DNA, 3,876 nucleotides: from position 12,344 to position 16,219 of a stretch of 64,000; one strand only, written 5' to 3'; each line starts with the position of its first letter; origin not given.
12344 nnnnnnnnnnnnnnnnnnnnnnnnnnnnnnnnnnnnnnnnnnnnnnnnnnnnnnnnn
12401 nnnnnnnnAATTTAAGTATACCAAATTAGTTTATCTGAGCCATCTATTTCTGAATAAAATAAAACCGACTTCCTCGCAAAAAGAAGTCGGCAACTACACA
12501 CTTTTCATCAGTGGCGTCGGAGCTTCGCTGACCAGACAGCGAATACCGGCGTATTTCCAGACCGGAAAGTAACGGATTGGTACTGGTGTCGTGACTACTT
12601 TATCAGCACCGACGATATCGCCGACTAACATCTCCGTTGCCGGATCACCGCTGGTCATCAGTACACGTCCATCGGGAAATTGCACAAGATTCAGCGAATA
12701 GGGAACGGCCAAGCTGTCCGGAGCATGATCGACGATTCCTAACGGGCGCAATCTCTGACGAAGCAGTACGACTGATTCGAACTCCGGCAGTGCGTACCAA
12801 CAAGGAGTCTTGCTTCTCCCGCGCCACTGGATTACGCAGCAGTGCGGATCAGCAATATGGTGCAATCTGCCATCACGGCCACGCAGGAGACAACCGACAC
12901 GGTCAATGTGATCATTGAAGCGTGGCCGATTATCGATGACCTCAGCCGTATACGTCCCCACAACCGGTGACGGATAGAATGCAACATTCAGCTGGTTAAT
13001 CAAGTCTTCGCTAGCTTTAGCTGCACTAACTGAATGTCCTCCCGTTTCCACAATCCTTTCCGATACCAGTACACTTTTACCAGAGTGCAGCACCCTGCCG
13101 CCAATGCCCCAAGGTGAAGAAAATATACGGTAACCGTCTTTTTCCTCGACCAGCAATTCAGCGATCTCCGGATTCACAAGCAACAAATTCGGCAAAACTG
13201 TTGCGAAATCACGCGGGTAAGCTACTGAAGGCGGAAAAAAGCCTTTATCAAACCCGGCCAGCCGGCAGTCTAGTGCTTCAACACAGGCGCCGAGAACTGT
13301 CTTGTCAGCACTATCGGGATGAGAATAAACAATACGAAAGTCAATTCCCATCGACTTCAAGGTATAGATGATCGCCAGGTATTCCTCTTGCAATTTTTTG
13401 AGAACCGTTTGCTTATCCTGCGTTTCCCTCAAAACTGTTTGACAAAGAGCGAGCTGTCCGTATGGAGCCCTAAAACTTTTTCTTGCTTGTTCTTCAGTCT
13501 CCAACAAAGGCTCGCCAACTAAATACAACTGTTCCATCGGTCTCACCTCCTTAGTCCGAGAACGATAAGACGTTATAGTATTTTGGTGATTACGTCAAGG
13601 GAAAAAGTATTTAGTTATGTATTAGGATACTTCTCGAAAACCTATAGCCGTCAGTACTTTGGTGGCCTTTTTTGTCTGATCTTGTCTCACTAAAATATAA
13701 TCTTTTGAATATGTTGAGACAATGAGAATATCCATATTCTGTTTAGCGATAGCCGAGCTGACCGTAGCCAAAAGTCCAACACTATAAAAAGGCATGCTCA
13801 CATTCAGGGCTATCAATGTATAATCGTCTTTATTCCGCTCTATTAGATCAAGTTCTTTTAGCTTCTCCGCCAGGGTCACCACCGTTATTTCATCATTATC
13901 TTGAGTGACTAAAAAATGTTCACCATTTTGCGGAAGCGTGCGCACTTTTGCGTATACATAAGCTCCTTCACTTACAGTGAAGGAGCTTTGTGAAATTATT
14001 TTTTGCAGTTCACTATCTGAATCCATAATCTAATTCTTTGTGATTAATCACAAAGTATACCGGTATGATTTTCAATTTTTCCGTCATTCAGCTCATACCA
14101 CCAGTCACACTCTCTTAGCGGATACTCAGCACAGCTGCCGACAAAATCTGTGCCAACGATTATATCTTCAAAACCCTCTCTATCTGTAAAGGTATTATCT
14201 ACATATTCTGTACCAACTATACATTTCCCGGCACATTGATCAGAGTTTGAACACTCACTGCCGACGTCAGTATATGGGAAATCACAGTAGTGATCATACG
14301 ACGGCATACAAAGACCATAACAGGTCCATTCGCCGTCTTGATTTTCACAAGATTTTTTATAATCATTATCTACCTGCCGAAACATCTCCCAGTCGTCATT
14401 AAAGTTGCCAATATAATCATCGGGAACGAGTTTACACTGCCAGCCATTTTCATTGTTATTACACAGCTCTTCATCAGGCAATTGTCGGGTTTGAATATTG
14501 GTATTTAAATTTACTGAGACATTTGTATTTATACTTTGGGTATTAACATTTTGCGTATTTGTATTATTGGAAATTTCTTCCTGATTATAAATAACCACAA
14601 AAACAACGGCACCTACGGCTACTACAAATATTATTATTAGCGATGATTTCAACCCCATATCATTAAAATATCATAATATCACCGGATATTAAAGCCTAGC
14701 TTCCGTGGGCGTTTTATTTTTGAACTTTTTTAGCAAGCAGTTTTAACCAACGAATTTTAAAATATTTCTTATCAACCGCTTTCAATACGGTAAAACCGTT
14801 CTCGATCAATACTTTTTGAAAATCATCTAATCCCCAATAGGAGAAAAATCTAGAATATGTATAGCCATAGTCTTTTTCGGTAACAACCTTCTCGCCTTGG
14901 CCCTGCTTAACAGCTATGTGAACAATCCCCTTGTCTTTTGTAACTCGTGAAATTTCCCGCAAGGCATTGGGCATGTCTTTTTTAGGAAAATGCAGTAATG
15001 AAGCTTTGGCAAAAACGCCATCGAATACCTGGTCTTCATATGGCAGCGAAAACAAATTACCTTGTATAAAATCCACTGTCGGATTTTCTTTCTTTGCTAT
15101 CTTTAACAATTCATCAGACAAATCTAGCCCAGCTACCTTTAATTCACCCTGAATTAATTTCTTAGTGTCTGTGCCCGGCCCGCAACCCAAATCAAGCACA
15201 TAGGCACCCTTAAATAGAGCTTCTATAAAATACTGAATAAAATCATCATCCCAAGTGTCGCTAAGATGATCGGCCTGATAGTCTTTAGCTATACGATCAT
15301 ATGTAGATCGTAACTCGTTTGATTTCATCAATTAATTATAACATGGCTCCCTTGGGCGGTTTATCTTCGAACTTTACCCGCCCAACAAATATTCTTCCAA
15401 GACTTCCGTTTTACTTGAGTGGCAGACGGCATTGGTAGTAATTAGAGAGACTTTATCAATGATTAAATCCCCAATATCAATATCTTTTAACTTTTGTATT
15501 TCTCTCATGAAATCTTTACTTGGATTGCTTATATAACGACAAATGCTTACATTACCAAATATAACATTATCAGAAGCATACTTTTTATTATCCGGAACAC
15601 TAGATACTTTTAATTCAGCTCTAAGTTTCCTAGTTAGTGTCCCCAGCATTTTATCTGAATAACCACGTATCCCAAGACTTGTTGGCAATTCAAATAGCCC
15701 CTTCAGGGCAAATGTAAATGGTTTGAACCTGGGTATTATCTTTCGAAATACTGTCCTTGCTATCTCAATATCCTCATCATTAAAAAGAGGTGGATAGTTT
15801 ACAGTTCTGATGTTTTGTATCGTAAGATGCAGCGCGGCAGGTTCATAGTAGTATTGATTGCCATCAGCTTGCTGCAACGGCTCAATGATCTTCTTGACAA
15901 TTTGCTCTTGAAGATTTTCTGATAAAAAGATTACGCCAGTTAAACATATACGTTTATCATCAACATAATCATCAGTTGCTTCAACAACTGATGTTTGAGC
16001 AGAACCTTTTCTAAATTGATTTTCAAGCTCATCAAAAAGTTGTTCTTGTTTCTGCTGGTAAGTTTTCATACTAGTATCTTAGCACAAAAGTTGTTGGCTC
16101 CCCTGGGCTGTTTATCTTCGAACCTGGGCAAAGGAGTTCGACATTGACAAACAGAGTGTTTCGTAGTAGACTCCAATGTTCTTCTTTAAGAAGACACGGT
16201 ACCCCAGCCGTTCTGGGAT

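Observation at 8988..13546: Compositionally distinct ~4.5-kb block: B12-binding radical SAM enzyme + pentein-fold (amidinotransferase-like) enzyme + secreted protein + small polytopic membrane protein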

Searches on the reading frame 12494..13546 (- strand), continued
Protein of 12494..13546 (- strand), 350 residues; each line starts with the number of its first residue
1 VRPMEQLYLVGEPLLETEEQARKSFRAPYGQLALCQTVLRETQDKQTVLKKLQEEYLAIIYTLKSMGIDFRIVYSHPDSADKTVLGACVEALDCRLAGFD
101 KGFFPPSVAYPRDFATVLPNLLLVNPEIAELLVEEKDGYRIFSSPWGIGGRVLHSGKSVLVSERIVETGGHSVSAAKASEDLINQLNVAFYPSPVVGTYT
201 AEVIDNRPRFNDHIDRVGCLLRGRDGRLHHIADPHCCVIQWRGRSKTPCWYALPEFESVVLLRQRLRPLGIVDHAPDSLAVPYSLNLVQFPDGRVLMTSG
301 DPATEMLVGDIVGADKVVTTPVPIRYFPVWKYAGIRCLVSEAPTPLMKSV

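Call 47: search_protein_families(library=pfam, alignment_id=A2, max_evalue=0.1)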
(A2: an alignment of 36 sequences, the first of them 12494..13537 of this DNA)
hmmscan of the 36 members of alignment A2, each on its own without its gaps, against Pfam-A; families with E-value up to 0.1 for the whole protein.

A. member 1, window:12494-13537:- (347 aa): 0 families

B. families by the number of members that match (of 36 scanned): 2 families
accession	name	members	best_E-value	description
PF02810.21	SEC-C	2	3.7e-09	SEC-C motif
PF07742.17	BTG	1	0.014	BTG family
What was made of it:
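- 12494..13537 (-): Cytoplasmic pentein-fold (guanidino-group-modifying-like) enzyme, 347 aa from ATG 13537 (the ORF opens at GTG 13546); member of a small, mostly Patescibacteria family with no Pfam model. 36 divergent members have no pentein Pfam hit (call 47).
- On Pentein / guanidino-group-modifying enzyme superfamily: None in 36 divergent members (call 47).
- Tried and rejected: A Pfam scan of 36 divergent family members, meant to bridge to a known pentein family, gave only unrelated SEC-C and BTG hits (call 47).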

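Call 69: find_encoding_contigs(protein=P0007, flank=8000, max_places=2)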
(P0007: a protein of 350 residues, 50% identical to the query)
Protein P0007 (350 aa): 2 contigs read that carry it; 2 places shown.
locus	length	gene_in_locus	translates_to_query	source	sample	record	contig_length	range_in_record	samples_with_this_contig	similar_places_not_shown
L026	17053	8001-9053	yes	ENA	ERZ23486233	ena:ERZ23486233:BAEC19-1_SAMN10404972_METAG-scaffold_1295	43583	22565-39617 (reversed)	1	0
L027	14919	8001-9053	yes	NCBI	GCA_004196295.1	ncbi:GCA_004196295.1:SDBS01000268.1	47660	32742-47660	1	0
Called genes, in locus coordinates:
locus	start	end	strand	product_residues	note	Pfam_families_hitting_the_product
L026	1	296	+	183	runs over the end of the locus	PF01765:RRF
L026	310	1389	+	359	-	PF02163:Peptidase_M50, PF17820:PDZ_6 (weak)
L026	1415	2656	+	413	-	PF00587:tRNA-synt_2b, PF03129:HGTP_anticodon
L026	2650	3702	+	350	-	PF06723:MreB_Mbl, PF00022:Actin (weak), PF00012:HSP70, PF14450:FtsA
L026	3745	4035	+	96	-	PF02686:GatC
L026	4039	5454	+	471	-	PF01425:Amidase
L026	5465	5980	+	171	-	-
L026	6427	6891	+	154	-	PF00293:NUDIX, PF14815:NUDIX_4 (faint)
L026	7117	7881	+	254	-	PF00215:OMPdecase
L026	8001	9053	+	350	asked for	-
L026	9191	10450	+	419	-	-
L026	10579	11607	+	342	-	PF02912:Phe_tRNA-synt_N, PF01409:tRNA-synt_2d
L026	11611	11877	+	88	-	PF04193:PQ-loop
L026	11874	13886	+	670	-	PF03483:B3_4, PF03484:B5, PF17759:tRNA_synthFbeta, PF03147:FDX-ACB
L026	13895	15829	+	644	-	PF02518:HATPase_c, PF00204:DNA_gyraseB, PF01751:Toprim, PF00986:DNA_gyraseB_C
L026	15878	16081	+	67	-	PF00584:SecE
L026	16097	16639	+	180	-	PF02357:NusG, PF00467:KOW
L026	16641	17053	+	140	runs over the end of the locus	PF03946:Ribosomal_L11_N, PF00298:Ribosomal_L11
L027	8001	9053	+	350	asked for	-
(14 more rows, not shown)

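Call 70: find_encoding_contigs(protein=P0008, flank=8000, max_places=2)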
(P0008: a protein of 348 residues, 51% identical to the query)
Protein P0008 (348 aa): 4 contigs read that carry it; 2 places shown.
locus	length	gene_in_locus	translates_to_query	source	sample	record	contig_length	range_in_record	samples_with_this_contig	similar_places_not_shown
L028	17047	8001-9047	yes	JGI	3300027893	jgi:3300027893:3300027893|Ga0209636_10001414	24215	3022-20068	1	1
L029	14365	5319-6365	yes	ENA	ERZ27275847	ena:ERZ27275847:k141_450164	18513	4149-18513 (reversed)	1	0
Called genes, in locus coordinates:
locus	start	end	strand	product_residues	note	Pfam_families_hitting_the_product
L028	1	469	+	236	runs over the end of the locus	PF00318:Ribosomal_S2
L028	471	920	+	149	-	PF25025:EF-Ts_N, PF00889:EF_TS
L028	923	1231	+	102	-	-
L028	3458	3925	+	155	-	PF03449:GreA_GreB_N, PF01272:GreA_GreB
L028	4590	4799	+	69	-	-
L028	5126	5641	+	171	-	-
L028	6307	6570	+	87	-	-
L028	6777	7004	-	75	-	-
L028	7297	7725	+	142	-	-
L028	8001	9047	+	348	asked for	-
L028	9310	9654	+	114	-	-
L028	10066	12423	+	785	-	PF00270:DEAD, PF13401:AAA_22 (weak), PF00271:Helicase_C, PF04408:WHD_HA2 (weak), PF21010:HA2_C, PF07717:OB_NTP_bind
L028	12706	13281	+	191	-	PF01928:CYTH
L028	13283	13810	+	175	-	-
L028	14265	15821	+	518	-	PF00501:AMP-binding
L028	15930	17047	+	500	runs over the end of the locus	PF04055:Radical_SAM (weak)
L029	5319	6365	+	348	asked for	-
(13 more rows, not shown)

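Call 71: find_encoding_contigs(protein=P0027, flank=8000, max_places=2)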
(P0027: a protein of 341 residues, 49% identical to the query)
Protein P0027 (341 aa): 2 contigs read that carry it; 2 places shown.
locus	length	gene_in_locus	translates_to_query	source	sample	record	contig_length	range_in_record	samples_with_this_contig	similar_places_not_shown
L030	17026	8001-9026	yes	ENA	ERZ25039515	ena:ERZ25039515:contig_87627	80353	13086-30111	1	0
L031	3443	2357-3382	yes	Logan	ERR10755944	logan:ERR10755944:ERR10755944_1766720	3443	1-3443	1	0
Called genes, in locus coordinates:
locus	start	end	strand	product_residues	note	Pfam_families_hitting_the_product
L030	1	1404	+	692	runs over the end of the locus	PF14890:Intein_splicing (faint), PF01916:DS, PF01079:Hint (weak), PF01844:HNH (weak), PF01916:DS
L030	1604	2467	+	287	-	PF00491:Arginase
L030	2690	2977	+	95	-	PF01541:GIY-YIG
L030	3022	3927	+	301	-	PF07517:SecA_DEAD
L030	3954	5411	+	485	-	PF01043:SecA_PP_bind, PF07517:SecA_DEAD, PF21090:P-loop_SecA, PF07516:SecA_SW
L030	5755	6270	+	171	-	PF01948:PyrI, PF02748:PyrI_C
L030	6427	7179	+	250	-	PF00215:OMPdecase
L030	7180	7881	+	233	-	-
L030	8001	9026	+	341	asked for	-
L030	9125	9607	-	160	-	-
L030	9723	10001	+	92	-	PF02912:Phe_tRNA-synt_N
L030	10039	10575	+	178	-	PF01409:tRNA-synt_2d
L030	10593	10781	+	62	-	PF01409:tRNA-synt_2d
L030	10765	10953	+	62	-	-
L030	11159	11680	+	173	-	PF03483:B3_4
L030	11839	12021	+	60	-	-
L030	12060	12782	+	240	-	PF17759:tRNA_synthFbeta, PF03147:FDX-ACB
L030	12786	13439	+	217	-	PF02518:HATPase_c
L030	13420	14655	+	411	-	PF00204:DNA_gyraseB, PF01751:Toprim, PF00986:DNA_gyraseB_C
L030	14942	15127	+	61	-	PF00584:SecE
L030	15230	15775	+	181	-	PF02357:NusG, PF00467:KOW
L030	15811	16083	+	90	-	PF03946:Ribosomal_L11_N, PF00298:Ribosomal_L11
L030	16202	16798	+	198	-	PF00383:dCMP_cyt_deam_1, PF14437:MafB19-deam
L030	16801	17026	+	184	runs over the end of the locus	PF13238:AAA_18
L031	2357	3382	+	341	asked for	-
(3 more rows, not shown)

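Call 72: find_encoding_contigs(protein=P0048, flank=8000, max_places=2)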
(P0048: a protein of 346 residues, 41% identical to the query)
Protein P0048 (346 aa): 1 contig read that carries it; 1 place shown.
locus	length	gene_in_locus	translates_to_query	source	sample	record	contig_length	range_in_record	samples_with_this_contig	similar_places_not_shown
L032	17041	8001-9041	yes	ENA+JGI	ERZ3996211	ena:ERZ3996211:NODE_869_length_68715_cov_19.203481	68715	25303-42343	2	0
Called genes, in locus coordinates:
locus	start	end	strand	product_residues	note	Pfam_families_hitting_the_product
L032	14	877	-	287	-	-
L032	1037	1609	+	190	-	PF00717:Peptidase_S24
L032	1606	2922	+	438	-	PF00817:IMS, PF11799:IMS_C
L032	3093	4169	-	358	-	-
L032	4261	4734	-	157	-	PF10604:Polyketide_cyc2 (weak), PF08327:AHSA1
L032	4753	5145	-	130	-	PF07681:DoxX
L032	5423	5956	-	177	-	-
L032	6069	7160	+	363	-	PF01471:PG_binding_1 (weak), PF00188:CAP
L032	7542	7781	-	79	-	-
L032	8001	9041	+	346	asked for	-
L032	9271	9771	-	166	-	-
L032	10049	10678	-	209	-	-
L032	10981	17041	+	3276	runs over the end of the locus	PF03534:SpvB, PF13517:FG-GAP_3 (weak), PF21722:Gly_rich_2, PF05593:RHS_repeat (weak), PF25023:TEN_YD-shell (weak), PF05593:RHS_repeat (weak), PF13385:Laminin_G_3, PF25023:TEN_YD-shell (weak), +2 more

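Call 89: search_protein_families(library=padloc, proteins=[window:12494-13537:-], max_evalue=0.001)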
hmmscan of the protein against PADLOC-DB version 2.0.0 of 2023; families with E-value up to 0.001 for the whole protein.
window:12494-13537:- (347 aa): 0 families

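Call 93: search_dna_similar(query=window:12494-13537:-, collection=phages, mode=protein, max_rows=8, max_evalue=0.001)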
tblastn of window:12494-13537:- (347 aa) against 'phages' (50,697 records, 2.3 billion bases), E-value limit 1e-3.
No match.

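Call 95: search_protein_families(library=pfam, proteins=[L001:6514-7347:+, L001:8696-9703:-], max_evalue=0.01)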
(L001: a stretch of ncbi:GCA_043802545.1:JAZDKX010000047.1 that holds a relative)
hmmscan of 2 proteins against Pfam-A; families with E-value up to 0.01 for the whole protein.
L001:6514-7347:+ (277 aa): 2 families
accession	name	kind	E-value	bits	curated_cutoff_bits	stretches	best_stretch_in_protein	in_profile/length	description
PF18915.5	DUF5667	-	8.9e-21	74.6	27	1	48-159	1-99/99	Domain of unknown function (DUF5667)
PF22888.1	FIMAH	-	0.0016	19.4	24.8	1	79-126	21-70/81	FIMAH domain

L001:8696-9703:- (335 aa): 1 family
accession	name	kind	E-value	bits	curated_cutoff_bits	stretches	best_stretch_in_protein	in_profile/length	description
PF00078.32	RVT_1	-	2.1e-11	44.4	29.6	1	65-248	6-192/205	Reverse transcriptase (RNA-dependent DNA polymerase)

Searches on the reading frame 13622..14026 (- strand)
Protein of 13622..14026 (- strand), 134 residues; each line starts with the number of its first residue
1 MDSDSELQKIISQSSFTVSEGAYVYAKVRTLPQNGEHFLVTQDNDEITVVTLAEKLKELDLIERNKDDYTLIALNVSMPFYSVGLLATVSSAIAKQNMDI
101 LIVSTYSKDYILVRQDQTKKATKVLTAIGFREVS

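Call 3: search_protein_families(library=pfam, proteins=[window:13622-14026:-], max_evalue=0.1)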
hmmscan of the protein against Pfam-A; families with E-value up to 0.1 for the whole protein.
window:13622-14026:- (134 aa): 4 families
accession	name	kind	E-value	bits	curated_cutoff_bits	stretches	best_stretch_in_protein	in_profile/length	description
PF13840.12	ACT_7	-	1.7e-12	47.4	27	1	67-126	4-64/65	ACT domain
PF01488.26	Shikimate_DH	-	0.031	14.8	24.3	1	53-119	33-97/138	Shikimate / quinate 5-dehydrogenase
PF01842.31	ACT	-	0.035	14.3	27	0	83-109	11-37/66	ACT domain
PF22468.2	ACT_9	-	0.066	13.4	27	0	83-125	12-57/61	ACT domain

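Call 4: search_protein_families(library=ncbifam, proteins=[window:13622-14026:-], max_evalue=0.1)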
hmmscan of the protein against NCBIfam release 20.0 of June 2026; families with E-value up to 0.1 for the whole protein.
window:13622-14026:- (134 aa): 4 families
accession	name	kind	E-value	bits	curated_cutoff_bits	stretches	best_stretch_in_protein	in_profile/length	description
TIGR00656.1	asp_kin_monofn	equivalog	0.011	14.8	402.25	1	41-127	238-327/407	aspartate kinase, monofunctional class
NF006352.0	PRK08577.1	equivalog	0.018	15.1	140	1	48-103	33-87/136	hypothetical protein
NF047976.1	lactonase_AhlS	equivalog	0.063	12.4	475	1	4-93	132-215/276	AhlS family quorum-quenching N-acyl homoserine lactonase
NF011674.0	PRK15093.1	equivalog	0.077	12.1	627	0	40-132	56-147/330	putrescine export ABC transporter ATP-binding protein SapD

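Call 89: search_protein_families(library=padloc, proteins=[window:13622-14026:-], max_evalue=0.001)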
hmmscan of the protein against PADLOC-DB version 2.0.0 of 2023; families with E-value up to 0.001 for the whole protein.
window:13622-14026:- (134 aa): 0 families

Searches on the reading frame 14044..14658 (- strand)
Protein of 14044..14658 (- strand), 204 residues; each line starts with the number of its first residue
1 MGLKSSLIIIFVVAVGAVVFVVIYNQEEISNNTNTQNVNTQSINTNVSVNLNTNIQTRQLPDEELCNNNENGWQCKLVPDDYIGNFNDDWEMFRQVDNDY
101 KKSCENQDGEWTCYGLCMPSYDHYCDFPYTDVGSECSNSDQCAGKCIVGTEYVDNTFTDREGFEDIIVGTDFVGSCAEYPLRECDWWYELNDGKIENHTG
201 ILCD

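Call 3: search_protein_families(library=pfam, proteins=[window:14044-14658:-], max_evalue=0.1)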
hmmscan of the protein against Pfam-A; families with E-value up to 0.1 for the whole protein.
window:14044-14658:- (204 aa): 3 families
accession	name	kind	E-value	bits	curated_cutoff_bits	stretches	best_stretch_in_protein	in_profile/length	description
PF25686.1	Betaherpes_U91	-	0.0091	15.9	27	1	5-58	21-72/157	Betaherpesvirus U91 protein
PF05961.16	Chordopox_A13L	-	0.066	13.9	24.1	0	7-47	7-46/69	Chordopoxvirus A13L protein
PF00335.26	Tetraspanin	-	0.073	13.2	32.1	1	7-105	83-165/225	Tetraspanin family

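Call 4: search_protein_families(library=ncbifam, proteins=[window:14044-14658:-], max_evalue=0.1)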
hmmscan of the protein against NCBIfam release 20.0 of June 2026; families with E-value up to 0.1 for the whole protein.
window:14044-14658:- (204 aa): 1 family
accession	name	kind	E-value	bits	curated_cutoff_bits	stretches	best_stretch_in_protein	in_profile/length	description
NF042931.1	SAG1386_EF1546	equivalog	0.00021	21.4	80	1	5-52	32-79/158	SAG1386/EF1546 family surface-associated protein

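Call 89: search_protein_families(library=padloc, proteins=[window:14044-14658:-], max_evalue=0.001)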
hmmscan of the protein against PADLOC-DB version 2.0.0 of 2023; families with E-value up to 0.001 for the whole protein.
window:14044-14658:- (204 aa): 0 families

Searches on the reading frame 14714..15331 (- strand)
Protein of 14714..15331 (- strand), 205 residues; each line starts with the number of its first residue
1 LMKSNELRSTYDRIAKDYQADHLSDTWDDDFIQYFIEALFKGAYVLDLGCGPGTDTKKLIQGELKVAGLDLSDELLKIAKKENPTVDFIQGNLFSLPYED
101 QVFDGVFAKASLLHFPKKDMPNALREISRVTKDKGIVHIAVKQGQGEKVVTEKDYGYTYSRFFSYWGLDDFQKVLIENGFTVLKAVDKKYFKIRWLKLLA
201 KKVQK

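Call 3: search_protein_families(library=pfam, proteins=[window:14714-15331:-], max_evalue=0.1)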
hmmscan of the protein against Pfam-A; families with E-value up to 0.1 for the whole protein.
window:14714-15331:- (205 aa): 13 families
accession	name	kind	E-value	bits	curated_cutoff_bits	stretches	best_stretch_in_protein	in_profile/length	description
PF13649.12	Methyltransf_25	-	3e-21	76.3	27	1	45-135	1-97/97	Methyltransferase domain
PF08241.18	Methyltransf_11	-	1.6e-20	73.9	21.2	1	46-138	1-94/95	Methyltransferase domain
PF13847.12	Methyltransf_31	-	3.5e-17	62.9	27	1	41-140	3-110/145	Methyltransferase domain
PF13489.12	Methyltransf_23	-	2.2e-12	47.5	27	1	30-184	11-163/164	Methyltransferase domain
PF01209.24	Ubie_methyltran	-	3.8e-11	43.2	20.1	1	22-139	30-151/233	ubiE/COQ5 methyltransferase family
PF08242.18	Methyltransf_12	-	2.3e-10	41.5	30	1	46-136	1-97/98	Methyltransferase domain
PF02353.26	CMAS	-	1.7e-05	24.8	27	1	39-163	60-190/273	Mycolic acid cyclopropane synthetase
PF01728.25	FtsJ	-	2e-05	25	24.1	1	41-104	21-86/181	FtsJ-like methyltransferase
PF05724.17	TPMT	-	0.00052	20.2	26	1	39-135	35-149/218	Thiopurine S-methyltransferase (TPMT)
PF07021.18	MetW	-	0.011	15.9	21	1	34-114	6-87/193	Methionine biosynthesis protein MetW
PF01739.24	CheR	-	0.016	15.1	27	1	74-154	108-184/195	CheR methyltransferase, SAM binding domain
PF05148.21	Methyltransf_8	-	0.017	15.5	27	1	29-141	57-158/219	Hypothetical methyltransferase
PF01135.25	PCMT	-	0.087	13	20.3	0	35-82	68-117/210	Protein-L-isoaspartate(D-aspartate) O-methyltransferase (PCMT)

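Call 89: search_protein_families(library=padloc, proteins=[window:14714-15331:-], max_evalue=0.001)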
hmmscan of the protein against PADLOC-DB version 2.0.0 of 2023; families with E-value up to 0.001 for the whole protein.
window:14714-15331:- (205 aa): 1 family
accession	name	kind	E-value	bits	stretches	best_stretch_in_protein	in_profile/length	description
PDLC04134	mad2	-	9e-17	59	1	6-182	253-419/492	mads_2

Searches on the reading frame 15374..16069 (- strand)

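Call 3: search_protein_families(library=pfam, proteins=[window:15374-16069:-], max_evalue=0.1)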
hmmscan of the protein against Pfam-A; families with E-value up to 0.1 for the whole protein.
window:15374-16069:- (231 aa): 2 families
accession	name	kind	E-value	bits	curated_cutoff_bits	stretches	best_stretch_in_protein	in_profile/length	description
PF02834.22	LigT_PEase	-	0.042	14.5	23.3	0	65-125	22-74/87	LigT like Phosphoesterase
PF18018.7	DNA_pol_D_N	-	0.047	14.3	25.6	1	2-66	4-68/129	DNA polymerase delta subunit OB-fold domain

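Call 89: search_protein_families(library=padloc, proteins=[window:15374-16069:-], max_evalue=0.001)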
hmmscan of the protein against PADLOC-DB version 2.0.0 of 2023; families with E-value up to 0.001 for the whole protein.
window:15374-16069:- (231 aa): 0 families
